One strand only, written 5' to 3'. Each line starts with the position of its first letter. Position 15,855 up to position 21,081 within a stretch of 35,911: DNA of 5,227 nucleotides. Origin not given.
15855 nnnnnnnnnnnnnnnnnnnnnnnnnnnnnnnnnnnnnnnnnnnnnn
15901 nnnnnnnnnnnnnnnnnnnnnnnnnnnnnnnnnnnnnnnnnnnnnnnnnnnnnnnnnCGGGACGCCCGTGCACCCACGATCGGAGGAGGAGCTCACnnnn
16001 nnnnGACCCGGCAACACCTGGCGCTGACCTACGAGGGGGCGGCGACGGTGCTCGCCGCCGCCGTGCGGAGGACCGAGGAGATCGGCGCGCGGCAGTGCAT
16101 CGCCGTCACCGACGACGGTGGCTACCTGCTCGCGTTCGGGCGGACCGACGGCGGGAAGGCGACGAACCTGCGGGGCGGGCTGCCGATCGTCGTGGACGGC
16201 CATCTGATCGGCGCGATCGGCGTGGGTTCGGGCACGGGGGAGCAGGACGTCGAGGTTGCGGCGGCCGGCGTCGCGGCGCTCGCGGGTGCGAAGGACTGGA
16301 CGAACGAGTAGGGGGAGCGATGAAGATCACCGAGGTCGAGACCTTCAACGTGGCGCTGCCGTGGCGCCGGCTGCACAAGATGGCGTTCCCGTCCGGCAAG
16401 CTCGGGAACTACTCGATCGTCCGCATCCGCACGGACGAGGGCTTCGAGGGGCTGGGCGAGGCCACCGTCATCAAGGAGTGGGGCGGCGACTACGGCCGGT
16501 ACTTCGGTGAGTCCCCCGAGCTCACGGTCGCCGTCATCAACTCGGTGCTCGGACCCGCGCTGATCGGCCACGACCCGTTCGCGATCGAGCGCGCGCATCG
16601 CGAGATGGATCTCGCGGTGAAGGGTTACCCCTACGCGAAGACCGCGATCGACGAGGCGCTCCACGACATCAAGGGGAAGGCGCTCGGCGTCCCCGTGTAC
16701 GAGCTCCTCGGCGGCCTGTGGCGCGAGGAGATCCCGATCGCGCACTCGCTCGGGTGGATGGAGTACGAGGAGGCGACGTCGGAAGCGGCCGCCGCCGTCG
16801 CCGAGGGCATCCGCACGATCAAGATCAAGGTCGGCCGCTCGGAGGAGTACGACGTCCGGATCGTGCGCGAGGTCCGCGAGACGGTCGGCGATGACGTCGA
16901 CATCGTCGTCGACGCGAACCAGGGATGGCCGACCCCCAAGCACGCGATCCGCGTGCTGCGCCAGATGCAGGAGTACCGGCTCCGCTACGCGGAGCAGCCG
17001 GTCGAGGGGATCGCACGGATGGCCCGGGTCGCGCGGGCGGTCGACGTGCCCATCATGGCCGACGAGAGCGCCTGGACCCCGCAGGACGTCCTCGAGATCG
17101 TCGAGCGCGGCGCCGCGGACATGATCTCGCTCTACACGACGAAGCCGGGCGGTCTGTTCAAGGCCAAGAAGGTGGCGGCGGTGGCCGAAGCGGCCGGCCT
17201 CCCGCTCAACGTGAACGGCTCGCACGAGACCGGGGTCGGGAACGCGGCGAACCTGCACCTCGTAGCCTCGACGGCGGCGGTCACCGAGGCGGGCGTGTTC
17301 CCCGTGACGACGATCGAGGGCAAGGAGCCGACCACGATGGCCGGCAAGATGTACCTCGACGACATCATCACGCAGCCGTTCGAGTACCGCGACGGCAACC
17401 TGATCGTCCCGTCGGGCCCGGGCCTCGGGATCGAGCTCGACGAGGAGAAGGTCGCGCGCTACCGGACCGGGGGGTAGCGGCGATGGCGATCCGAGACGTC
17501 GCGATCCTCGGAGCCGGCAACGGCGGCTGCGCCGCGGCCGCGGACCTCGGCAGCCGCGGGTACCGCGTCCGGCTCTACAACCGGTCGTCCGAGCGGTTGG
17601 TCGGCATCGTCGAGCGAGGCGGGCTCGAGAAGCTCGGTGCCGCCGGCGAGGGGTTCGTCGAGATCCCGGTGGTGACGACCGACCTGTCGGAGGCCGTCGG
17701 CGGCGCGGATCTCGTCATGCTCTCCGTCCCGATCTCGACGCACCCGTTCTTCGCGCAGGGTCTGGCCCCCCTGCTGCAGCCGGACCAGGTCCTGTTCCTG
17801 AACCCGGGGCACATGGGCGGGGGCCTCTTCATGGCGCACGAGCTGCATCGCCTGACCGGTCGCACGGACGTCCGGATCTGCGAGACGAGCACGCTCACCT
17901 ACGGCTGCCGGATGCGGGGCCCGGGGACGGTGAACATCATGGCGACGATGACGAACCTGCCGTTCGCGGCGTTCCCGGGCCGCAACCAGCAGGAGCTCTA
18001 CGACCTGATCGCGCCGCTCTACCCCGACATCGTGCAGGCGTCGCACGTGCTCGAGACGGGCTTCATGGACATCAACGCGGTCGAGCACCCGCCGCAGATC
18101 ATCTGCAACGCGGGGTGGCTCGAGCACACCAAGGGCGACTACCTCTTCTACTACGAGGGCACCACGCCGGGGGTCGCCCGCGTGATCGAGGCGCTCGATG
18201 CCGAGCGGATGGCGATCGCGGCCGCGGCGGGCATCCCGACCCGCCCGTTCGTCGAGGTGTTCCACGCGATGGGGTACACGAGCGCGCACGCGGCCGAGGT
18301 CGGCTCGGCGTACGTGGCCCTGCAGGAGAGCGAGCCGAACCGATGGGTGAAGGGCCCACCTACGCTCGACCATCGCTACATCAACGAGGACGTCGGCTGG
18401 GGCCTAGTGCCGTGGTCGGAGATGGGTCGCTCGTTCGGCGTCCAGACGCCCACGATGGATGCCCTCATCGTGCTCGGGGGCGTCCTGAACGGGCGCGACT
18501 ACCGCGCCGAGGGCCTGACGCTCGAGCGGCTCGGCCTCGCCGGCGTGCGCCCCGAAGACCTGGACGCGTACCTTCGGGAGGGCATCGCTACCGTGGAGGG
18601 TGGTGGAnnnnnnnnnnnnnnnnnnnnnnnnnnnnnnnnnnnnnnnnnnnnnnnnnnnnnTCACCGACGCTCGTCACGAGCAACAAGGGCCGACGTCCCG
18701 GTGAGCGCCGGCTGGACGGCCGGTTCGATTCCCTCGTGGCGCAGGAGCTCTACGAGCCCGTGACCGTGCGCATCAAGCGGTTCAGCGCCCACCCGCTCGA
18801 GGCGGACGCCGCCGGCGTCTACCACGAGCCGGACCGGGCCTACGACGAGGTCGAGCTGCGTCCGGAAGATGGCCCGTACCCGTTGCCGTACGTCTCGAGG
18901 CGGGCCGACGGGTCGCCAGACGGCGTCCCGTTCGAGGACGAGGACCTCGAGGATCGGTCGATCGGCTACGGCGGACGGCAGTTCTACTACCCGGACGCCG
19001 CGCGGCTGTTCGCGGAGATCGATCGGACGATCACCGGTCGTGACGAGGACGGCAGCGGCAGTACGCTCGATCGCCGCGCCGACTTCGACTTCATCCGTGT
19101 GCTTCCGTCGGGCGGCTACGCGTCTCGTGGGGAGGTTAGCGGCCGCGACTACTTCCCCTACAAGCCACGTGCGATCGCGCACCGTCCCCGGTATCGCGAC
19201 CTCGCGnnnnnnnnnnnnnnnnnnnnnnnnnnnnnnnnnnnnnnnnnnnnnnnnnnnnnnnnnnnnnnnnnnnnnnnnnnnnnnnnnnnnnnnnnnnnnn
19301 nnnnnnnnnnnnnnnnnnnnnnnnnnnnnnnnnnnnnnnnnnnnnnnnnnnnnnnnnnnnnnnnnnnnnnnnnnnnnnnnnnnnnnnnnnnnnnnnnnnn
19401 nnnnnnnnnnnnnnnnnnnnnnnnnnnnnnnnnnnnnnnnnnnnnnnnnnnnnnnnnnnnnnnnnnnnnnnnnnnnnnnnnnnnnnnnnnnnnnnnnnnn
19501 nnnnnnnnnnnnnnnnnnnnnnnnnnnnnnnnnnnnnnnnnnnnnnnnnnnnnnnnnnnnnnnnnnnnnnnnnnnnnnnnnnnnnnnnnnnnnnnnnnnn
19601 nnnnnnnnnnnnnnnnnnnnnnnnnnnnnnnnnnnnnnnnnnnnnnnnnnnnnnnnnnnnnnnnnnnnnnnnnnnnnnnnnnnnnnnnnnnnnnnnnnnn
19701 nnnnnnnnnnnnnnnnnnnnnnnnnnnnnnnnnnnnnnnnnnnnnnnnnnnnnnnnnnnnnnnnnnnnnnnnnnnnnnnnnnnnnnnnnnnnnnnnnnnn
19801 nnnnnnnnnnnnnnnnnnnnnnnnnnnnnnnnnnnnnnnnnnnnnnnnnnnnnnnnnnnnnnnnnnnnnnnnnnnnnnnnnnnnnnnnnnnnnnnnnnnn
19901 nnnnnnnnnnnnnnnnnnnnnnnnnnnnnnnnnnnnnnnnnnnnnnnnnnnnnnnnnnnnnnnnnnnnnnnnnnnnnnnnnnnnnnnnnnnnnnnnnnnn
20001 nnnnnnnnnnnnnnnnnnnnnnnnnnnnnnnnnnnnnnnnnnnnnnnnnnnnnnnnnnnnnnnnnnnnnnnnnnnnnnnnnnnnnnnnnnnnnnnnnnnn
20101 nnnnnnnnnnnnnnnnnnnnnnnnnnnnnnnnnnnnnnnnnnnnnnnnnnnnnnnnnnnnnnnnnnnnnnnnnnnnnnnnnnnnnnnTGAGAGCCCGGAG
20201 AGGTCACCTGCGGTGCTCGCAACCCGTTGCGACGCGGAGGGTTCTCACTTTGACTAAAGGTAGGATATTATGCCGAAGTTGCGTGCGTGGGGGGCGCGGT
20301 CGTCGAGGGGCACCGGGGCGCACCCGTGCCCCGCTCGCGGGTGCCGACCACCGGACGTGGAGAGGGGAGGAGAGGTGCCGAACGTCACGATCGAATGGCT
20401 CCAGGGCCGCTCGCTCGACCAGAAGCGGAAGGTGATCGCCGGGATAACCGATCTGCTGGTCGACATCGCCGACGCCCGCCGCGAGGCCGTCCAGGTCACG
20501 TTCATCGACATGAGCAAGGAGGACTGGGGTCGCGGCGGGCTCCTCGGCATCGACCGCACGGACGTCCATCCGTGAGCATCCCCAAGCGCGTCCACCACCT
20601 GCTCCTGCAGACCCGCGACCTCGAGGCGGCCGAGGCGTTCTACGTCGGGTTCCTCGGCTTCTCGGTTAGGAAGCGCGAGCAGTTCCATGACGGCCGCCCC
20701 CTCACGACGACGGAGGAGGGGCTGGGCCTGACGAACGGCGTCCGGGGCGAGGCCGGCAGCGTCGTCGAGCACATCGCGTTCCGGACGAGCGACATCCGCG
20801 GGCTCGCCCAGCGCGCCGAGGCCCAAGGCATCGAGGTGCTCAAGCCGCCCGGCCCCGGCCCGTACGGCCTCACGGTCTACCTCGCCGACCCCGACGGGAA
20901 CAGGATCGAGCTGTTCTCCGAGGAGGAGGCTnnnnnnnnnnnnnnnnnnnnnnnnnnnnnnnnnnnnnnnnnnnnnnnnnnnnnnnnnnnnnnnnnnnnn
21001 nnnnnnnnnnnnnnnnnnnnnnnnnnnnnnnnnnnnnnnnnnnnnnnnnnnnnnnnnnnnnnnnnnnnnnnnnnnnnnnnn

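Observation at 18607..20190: Asparaginase-fold protein with substituted catalytic motifs and a ~130-aa insertion, coupled to an opine dehydrogenase homologue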

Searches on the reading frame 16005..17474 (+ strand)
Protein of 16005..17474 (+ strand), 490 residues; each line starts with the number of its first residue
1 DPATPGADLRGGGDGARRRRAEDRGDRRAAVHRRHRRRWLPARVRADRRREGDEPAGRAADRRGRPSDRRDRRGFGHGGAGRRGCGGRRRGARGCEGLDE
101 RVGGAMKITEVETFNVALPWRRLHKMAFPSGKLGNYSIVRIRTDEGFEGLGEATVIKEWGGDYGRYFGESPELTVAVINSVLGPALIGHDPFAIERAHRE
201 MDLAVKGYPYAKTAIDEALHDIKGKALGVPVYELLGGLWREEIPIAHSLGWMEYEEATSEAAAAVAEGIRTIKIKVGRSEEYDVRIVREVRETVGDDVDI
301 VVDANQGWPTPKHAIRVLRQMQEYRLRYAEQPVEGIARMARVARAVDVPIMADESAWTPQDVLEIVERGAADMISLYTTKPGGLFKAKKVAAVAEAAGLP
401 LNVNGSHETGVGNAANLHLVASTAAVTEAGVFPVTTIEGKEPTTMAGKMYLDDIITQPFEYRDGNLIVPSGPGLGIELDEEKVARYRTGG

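Call 11: search_protein_families(library=pfam, proteins=[window:16005-17474:+], max_evalue=0.001)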
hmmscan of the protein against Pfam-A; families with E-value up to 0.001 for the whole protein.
window:16005-17474:+ (490 aa): 3 families
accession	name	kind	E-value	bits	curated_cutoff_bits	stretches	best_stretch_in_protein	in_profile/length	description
PF13378.12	MR_MLE_C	-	1.7e-57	195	29.4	1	259-481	4-218/219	Enolase C-terminal domain-like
PF02746.21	MR_MLE_N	-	2.7e-22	79.6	22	1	110-236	3-117/117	Mandelate racemase / muconate lactonizing enzyme, N-terminal domain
PF07476.17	MAAL_C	-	0.00047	19.8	27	1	343-419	135-212/249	Methylaspartate ammonia-lyase C-terminus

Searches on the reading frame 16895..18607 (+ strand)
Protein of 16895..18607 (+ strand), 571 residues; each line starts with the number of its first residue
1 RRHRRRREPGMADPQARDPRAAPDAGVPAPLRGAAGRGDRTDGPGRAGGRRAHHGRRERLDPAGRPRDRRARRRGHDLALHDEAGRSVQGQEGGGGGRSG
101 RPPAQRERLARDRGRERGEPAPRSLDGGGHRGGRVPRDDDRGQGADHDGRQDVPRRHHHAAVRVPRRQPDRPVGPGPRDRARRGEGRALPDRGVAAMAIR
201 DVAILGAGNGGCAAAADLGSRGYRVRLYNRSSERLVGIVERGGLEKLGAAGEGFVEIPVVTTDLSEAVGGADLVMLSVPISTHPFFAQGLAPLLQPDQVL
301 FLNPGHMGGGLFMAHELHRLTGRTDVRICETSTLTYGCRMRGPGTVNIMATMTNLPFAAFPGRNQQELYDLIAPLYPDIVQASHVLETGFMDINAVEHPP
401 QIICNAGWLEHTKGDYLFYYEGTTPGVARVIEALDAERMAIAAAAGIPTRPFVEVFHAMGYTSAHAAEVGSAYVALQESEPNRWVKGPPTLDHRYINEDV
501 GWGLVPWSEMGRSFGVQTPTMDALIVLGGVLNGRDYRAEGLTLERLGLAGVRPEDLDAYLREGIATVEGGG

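Call 11: search_protein_families(library=pfam, proteins=[window:16895-18607:+], max_evalue=0.001)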
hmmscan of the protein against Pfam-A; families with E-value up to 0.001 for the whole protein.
window:16895-18607:+ (571 aa): 5 families
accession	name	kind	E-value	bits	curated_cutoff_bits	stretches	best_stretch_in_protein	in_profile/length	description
PF02317.23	Octopine_DH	-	8.3e-39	133.4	30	1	382-529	2-147/150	NAD/NADP octopine/nopaline dehydrogenase, alpha-helical domain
PF03807.23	F420_oxidored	-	3.7e-06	27.9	21.6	1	202-294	2-83/94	NADP oxidoreductase coenzyme F420-dependent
PF01210.29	NAD_Gly3P_dh_N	-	5.8e-06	26.8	23.1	1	202-300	2-99/158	NAD-dependent glycerol-3-phosphate dehydrogenase N-terminus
PF02558.23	ApbA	-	3.1e-05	24.1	22.2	1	202-350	1-139/150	Ketopantoate reductase PanE/ApbA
PF03446.21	NAD_binding_2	-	0.00017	22.1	21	1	201-299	1-88/161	NAD binding domain of 6-phosphogluconate dehydrogenase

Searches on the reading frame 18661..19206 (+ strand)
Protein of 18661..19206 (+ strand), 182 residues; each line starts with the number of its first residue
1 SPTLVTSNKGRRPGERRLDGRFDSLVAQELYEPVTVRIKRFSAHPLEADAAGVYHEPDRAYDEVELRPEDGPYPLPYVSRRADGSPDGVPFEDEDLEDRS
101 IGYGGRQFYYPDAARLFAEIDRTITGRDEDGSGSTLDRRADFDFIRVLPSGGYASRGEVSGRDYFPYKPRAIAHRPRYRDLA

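Call 71: search_solved_structures(query=window:18661-19206:+, max_evalue=10)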
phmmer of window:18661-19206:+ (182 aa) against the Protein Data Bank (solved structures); distinct sequences matched with E-value up to 10: 8.
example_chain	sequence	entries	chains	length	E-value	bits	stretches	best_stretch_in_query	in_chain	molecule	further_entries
2vzw_A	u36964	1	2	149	0.021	17.9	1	29-95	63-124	PROBABLE HISTIDINE KINASE RESPONSE REGULATOR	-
2w3d_A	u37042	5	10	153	0.29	14.1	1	30-95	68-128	TWO COMPONENT SENSOR HISTIDINE KINASE DEVS (GAF FAMILY PROTEIN)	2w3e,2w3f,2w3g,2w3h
2y79_A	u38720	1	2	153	0.29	14.1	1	30-95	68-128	REDOX SENSOR HISTIDINE KINASE RESPONSE REGULATOR DEVS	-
2y8h_A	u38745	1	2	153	0.3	14.1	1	30-95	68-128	TWO COMPONENT SENSOR HISTIDINE KINASE DEVS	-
4ynr_A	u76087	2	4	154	0.3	14.1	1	30-95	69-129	Redox sensor histidine kinase response regulator DevS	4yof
4zm4_A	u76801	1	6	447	1.2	12.2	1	72-149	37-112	Aminotransferase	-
4zm3_A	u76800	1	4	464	1.3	12.1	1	72-149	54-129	Aminotransferase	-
4ikh_A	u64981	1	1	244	1.5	11.9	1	108-173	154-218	Glutathione S-transferase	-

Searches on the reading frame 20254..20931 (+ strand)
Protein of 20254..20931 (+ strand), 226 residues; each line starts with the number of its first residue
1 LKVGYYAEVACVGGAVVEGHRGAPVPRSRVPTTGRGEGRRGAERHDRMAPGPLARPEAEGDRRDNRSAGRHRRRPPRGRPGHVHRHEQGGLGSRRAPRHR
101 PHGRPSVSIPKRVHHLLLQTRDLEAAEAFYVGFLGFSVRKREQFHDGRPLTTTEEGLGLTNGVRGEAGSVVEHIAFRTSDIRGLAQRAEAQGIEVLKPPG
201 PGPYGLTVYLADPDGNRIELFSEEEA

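Call 11: search_protein_families(library=pfam, proteins=[window:20254-20931:+], max_evalue=0.001)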
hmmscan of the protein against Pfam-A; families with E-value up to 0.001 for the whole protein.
window:20254-20931:+ (226 aa): 5 families
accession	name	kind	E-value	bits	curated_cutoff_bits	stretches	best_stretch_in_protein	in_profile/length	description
PF00903.31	Glyoxalase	-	3.2e-17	63.5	20.6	1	112-220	1-121/121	Glyoxalase/Bleomycin resistance protein/Dioxygenase superfamily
PF18029.7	Glyoxalase_6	-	8.9e-08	33.2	23.6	1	117-221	3-106/106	Glyoxalase-like domain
PF13669.12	Glyoxalase_4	-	2.6e-06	28.1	27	1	114-197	1-95/109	Glyoxalase/Bleomycin resistance protein/Dioxygenase superfamily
PF19581.5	Glyoxalase_7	-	0.00041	20.8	23.6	1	119-220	21-126/133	Glyoxalase superfamily protein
PF13468.12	Glyoxalase_3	-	0.00045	20.8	25.1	0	164-197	71-107/176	Glyoxalase-like domain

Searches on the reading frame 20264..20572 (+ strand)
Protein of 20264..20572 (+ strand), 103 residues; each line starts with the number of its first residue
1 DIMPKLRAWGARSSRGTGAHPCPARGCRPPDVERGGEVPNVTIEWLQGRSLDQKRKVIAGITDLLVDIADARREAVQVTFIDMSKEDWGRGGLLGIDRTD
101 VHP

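Call 11: search_protein_families(library=pfam, proteins=[window:20264-20572:+], max_evalue=0.001)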
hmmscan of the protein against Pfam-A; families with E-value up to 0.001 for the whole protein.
window:20264-20572:+ (103 aa): 2 families
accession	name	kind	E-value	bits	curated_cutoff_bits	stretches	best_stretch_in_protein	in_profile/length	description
PF01361.26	Tautomerase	-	1.6e-13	50.7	22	1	39-93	1-55/60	Tautomerase enzyme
PF14552.11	Tautomerase_2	-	1.1e-06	29.1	28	1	32-89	23-80/82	Tautomerase enzyme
